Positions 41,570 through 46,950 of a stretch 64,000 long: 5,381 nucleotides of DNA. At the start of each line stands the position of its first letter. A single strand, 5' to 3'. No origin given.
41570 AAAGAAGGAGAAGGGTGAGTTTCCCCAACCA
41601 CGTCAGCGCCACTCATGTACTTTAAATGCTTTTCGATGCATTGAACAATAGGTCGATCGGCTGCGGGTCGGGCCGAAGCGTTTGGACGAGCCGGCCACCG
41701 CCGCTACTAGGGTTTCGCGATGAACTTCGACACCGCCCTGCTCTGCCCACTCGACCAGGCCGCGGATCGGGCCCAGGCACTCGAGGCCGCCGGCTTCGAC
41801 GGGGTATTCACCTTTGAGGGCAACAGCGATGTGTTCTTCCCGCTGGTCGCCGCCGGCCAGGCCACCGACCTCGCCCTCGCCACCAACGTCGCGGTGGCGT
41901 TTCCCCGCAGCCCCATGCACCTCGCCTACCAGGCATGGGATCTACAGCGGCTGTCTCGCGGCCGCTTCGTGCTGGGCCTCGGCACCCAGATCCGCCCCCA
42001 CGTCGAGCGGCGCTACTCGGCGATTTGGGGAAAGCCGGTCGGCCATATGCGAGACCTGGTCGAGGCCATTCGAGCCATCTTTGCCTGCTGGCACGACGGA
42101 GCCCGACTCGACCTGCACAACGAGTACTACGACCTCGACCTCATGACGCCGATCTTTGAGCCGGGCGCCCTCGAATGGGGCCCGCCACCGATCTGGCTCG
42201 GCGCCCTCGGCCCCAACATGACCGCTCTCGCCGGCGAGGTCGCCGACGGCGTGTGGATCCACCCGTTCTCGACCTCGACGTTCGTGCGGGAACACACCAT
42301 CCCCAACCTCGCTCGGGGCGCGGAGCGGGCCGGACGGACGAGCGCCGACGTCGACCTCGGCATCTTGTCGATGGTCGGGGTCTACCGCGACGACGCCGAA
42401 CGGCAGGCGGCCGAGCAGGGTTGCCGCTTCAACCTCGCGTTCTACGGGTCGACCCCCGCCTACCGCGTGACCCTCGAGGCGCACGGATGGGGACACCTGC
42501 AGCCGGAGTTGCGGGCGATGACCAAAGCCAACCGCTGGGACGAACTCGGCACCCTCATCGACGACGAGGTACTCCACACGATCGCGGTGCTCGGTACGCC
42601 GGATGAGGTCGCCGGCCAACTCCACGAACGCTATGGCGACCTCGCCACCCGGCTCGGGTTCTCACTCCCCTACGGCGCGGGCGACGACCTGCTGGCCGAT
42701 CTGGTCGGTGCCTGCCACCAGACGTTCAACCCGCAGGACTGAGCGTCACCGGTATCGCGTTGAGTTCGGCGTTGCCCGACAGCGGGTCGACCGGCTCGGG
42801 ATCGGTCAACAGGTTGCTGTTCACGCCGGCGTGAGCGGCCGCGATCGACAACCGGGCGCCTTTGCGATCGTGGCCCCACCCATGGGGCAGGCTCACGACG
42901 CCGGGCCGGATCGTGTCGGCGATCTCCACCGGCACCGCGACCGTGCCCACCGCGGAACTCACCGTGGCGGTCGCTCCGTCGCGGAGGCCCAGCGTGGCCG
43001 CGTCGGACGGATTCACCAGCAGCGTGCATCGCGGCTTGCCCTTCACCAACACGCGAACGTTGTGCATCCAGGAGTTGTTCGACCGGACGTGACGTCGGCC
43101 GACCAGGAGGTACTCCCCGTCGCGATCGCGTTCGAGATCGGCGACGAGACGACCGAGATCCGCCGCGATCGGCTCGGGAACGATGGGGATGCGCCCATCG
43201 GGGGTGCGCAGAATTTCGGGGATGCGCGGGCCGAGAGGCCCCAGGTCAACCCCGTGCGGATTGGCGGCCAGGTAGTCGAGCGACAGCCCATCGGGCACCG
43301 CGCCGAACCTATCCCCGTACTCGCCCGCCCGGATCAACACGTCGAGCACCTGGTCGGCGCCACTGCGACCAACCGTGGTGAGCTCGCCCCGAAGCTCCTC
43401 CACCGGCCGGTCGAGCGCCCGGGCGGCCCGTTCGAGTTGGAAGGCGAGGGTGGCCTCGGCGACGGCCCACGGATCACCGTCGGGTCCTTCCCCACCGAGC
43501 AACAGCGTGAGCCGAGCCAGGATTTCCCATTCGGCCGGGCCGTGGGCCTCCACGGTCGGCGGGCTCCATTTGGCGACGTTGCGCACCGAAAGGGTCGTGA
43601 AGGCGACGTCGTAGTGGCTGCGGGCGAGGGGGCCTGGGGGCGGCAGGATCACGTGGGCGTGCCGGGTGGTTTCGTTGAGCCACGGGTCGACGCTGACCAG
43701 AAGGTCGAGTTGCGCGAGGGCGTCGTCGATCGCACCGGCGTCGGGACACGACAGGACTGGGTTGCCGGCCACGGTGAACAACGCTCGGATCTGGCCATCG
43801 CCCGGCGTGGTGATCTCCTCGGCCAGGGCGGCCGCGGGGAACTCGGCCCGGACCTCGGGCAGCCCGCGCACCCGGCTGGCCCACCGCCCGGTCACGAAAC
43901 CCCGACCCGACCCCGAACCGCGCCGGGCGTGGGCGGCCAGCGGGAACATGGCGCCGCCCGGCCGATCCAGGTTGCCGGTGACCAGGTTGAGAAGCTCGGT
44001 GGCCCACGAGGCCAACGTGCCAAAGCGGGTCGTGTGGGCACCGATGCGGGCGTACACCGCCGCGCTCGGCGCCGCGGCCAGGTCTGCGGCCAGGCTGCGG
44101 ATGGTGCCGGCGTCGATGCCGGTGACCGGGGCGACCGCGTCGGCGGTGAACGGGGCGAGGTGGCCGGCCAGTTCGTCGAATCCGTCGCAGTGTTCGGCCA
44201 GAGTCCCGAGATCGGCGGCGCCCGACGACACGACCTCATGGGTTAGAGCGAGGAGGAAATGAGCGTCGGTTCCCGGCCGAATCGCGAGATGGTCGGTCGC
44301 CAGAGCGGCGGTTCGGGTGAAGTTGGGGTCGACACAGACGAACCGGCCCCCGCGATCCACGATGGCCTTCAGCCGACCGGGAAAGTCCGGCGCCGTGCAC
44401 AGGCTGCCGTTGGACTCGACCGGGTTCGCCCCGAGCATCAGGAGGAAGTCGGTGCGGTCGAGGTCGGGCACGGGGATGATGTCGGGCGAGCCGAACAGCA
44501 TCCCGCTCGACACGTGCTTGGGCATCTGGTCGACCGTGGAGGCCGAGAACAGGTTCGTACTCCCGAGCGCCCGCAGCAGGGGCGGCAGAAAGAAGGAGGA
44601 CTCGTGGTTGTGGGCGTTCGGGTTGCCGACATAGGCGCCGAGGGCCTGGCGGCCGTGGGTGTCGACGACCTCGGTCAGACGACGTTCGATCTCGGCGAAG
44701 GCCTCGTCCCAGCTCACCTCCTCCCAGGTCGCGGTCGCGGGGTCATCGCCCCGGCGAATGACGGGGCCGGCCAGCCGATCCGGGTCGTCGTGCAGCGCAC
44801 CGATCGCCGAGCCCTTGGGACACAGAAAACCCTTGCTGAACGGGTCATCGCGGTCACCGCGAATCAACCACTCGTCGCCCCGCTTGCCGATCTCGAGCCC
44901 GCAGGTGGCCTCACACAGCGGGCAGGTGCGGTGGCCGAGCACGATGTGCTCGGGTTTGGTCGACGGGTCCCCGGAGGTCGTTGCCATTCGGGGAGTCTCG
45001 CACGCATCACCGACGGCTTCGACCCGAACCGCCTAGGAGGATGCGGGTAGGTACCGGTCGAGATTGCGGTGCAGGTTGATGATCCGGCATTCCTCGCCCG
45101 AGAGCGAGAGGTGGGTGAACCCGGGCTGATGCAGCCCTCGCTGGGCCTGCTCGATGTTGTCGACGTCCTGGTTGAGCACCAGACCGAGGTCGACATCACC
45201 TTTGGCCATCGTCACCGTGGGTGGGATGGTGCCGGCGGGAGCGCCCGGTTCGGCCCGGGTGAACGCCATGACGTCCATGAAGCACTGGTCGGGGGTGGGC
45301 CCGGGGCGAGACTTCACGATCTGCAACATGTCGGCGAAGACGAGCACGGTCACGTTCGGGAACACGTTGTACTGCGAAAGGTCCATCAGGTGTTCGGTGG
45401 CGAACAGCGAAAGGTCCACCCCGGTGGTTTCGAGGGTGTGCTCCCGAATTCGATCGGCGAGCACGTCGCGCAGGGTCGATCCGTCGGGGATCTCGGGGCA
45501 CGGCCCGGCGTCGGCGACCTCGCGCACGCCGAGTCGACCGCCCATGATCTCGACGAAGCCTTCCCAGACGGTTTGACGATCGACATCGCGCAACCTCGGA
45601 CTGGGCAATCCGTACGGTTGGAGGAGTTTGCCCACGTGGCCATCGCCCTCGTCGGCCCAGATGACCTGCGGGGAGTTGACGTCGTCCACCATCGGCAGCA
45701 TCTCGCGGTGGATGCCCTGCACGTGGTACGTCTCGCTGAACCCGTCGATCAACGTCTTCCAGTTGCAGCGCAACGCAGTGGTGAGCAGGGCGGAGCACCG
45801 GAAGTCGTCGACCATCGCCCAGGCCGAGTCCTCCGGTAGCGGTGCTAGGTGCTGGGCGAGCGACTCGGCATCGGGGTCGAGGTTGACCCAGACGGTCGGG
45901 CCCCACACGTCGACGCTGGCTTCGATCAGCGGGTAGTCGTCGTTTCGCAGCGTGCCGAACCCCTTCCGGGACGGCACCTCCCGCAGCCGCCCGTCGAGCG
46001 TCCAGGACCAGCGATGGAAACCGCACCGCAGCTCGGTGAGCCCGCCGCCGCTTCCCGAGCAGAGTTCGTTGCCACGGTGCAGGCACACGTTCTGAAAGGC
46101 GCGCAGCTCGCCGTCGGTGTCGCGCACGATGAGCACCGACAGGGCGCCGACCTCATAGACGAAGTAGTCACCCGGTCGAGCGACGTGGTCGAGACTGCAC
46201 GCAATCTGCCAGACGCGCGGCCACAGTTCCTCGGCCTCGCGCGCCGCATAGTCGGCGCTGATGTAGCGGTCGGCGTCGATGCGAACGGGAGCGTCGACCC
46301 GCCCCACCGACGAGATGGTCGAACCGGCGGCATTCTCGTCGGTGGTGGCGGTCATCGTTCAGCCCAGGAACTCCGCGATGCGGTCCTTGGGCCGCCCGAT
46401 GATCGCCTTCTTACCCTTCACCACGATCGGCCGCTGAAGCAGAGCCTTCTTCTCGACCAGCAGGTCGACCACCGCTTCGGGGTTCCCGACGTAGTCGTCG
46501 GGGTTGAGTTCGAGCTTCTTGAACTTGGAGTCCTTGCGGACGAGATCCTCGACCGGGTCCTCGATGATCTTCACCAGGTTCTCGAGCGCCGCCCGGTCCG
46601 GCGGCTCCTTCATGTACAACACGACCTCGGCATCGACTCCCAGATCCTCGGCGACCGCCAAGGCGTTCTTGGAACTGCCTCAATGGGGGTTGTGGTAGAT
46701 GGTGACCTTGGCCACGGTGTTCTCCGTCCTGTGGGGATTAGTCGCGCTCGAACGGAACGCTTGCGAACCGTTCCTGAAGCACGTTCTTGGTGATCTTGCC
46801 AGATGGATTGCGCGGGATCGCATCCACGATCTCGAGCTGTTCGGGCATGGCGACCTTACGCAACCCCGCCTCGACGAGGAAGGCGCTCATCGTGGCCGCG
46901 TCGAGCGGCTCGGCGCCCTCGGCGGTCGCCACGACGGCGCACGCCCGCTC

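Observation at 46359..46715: In-frame TGA at the catalytic-Cys position of a complete ArsC-family arsenate reductase: candidate selenoprotein truncated by the ORF track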

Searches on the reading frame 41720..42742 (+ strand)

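Call 72: search_protein_families(library=pfam, proteins=[window:41720-42742:+], max_evalue=0.001)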
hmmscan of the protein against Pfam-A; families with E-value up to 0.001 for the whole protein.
window:41720-42742:+ (340 aa): 1 family
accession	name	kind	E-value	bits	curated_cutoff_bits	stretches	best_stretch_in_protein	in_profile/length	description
PF00296.26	Bac_luciferase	-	2.6e-54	185.1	27.9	1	10-306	21-309/314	Luciferase-like monooxygenase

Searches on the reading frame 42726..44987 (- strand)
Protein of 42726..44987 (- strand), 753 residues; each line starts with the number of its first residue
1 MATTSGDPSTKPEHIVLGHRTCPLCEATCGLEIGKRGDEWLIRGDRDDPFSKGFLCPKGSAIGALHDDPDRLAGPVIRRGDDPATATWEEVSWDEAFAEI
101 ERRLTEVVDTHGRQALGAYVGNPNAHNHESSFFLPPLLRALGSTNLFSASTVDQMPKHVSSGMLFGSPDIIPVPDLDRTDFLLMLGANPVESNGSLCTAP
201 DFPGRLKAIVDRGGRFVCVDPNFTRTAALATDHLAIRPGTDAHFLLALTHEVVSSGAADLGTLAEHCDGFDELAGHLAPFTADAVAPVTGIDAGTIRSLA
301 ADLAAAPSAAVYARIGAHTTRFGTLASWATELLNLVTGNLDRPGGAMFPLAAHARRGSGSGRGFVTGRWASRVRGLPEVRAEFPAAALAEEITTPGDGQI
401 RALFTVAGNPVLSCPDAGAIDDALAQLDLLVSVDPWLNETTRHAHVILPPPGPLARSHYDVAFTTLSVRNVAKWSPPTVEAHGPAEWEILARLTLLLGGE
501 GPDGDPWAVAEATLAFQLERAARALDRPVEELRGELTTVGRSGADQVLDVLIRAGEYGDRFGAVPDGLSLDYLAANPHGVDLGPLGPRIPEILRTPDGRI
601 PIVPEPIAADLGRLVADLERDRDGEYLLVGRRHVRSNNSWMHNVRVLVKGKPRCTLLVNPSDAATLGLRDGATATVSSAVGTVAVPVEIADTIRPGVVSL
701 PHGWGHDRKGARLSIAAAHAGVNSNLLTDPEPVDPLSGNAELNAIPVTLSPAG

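Call 4: search_protein_families(library=pfam, proteins=[window:42726-44987:-], max_evalue=0.01)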
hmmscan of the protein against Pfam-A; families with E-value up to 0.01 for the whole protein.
window:42726-44987:- (753 aa): 3 families
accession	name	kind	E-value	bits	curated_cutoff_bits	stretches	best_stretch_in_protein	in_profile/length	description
PF00384.28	Molybdopterin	-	1.4e-29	103.7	24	1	71-449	1-309/353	Molybdopterin oxidoreductase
PF01568.27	Molydop_binding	-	8.7e-25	87.3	26.8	1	627-745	2-109/110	Molydopterin dinucleotide binding domain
PF04879.21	Molybdop_Fe4S4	-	1.8e-08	34.7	22.7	1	21-62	7-49/55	Molybdopterin oxidoreductase Fe4S4 domain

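Call 5: search_protein_families(library=ncbifam, proteins=[window:42726-44987:-], max_evalue=0.01)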
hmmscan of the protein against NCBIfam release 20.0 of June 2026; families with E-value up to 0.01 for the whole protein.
window:42726-44987:- (753 aa): 26 families (the best 25 are shown)
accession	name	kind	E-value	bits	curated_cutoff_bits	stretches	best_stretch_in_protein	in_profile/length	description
TIGR01591.1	Fdh-alpha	equivalog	2.1e-61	207.9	666.25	3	21-352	2-323/672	formate dehydrogenase subunit alpha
NF012032.0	PRK15488.1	equivalog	1.9e-51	175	694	3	21-348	47-363/759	thiosulfate reductase PhsA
NF041783.2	mnquin_red_QrcB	equivalog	5.8e-47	160.3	440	2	20-456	55-460/695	menaquinone reductase molybdopterin-binding-like subunit QrcB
NF047855.1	AssmNtatRedNasC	equivalog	2e-42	145.4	1100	2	20-345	23-341/708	assimilatory nitrate reductase catalytic subunit NasC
TIGR00509.1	bisC_fam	subfamily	8.3e-36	123.5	1017.55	2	86-498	69-511/772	molybdopterin guanine dinucleotide-containing S/N-oxide reductase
TIGR02166.1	dmsA_ynfE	subfamily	6.6e-34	117.1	777.7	2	56-349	89-400/794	DMSO/selenate family reductase complex A subunit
NF041323.1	Nitr_red_NasA_Halo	equivalog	1.8e-31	109.4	1000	1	41-449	22-425/673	assimilatory nitrate reductase NasA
TIGR01553.1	formate-DH-alph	equivalog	4.1e-26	91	814.2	1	20-253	47-290/1009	formate dehydrogenase-N subunit alpha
NF041513.1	formate_DH_Act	exception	8.9e-26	90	1400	1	20-255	45-283/1067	formate dehydrogenase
TIGR03479.1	DMSO_red_II_alp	subfamily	2.5e-24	85.4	984.75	2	56-268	105-308/913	molybdopterin-dependent oxidoreductase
NF041885.1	selenate_YnfE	exception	5.6e-24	84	1675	2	55-345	92-403/805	selenate/tellurate reductase subunit YnfE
NF041714.1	arsenate_red_ArrA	equivalog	7.3e-24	83.9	1600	3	37-256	71-285/848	arsenate respiratory reductase molybdopterin-containing subunit ArrA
TIGR01701.1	Fdhalpha-like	subfamily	1.1e-22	80.1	582.15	1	71-489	99-535/744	FdhF/YdeP family oxidoreductase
NF041884.1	selenate_YnfF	exception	1.4e-19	69.5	1650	2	55-274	89-306/798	selenate/tellurate reductase subunit YnfF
TIGR02164.1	torA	equivalog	1.3e-17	63.2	1465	1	91-347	119-393/824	trimethylamine-N-oxide reductase TorA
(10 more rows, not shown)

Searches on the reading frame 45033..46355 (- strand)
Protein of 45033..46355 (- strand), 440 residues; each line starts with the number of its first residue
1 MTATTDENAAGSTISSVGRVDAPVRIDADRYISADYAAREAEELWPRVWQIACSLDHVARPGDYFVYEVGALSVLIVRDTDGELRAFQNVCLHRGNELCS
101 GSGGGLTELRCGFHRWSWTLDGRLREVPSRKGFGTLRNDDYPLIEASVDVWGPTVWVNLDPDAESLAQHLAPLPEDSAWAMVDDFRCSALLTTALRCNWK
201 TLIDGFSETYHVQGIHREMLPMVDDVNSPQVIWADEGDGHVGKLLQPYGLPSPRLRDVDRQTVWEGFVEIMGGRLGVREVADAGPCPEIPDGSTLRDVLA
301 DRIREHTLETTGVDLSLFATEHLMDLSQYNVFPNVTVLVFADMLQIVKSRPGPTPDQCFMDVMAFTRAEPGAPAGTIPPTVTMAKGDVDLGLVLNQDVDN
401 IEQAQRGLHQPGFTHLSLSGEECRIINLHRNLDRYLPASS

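Call 4: search_protein_families(library=pfam, proteins=[window:45033-46355:-], max_evalue=0.01)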
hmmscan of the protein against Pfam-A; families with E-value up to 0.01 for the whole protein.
window:45033-46355:- (440 aa): 2 families
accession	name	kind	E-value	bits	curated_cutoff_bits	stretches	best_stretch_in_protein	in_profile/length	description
PF00848.25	Ring_hydroxyl_A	-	6.7e-22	78.9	24.9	1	195-437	14-207/208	Ring hydroxylating alpha subunit (catalytic domain)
PF00355.32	Rieske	-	1.7e-15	57.2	20.3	1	49-131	2-82/88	Rieske [2Fe-2S] domain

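Call 5: search_protein_families(library=ncbifam, proteins=[window:45033-46355:-], max_evalue=0.01)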
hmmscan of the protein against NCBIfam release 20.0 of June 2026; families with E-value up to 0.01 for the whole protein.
window:45033-46355:- (440 aa): 6 families
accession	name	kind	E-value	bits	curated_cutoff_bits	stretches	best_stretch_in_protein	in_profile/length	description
NF058607.1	GlBtMonoOxGbcA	equivalog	9.4e-28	96.8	670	1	31-223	38-229/420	glycine betaine monooxygenase oxygenase subunit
NF042946.1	3PPDioc_HcaE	equivalog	9.3e-18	64.5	830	1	25-216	15-214/450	3-phenylpropionate/cinnamic acid dioxygenase subunit alpha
TIGR03228.1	anthran_1_2_A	equivalog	1.5e-15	56.8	671.9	1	24-237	14-231/438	anthranilate 1,2-dioxygenase large subunit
NF041684.1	ant_diox_AndAc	equivalog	1.7e-14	53.2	750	1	27-133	24-131/418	anthranilate 1,2-dioxygenase large subunit AndAc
TIGR03229.1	benzo_1_2_benA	equivalog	5.2e-13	48.6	780.95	1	49-134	39-126/433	benzoate 1,2-dioxygenase large subunit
NF052579.1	BetMthstMoxSdmAMthl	equivalog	7.2e-05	21.9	600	1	74-157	42-124/351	4beta-methylsterol monooxygenase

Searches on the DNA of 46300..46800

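Call 63: search_rna_families(source=window, start=46300, end=46800, threshold=evalue, max_evalue=10)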
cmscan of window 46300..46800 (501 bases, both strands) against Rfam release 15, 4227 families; matches with E-value up to 10: 2.
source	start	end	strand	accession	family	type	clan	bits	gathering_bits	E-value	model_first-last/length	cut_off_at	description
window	46650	46784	-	RF01872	MEG3_2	Gene; lncRNA;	-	15.9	60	1.2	1-105/105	no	Maternally expressed 3 conserved region 2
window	46484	46531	+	RF01762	whalefall-1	Gene; sRNA;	-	12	37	4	4-50/56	no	Whalefall-1 RNA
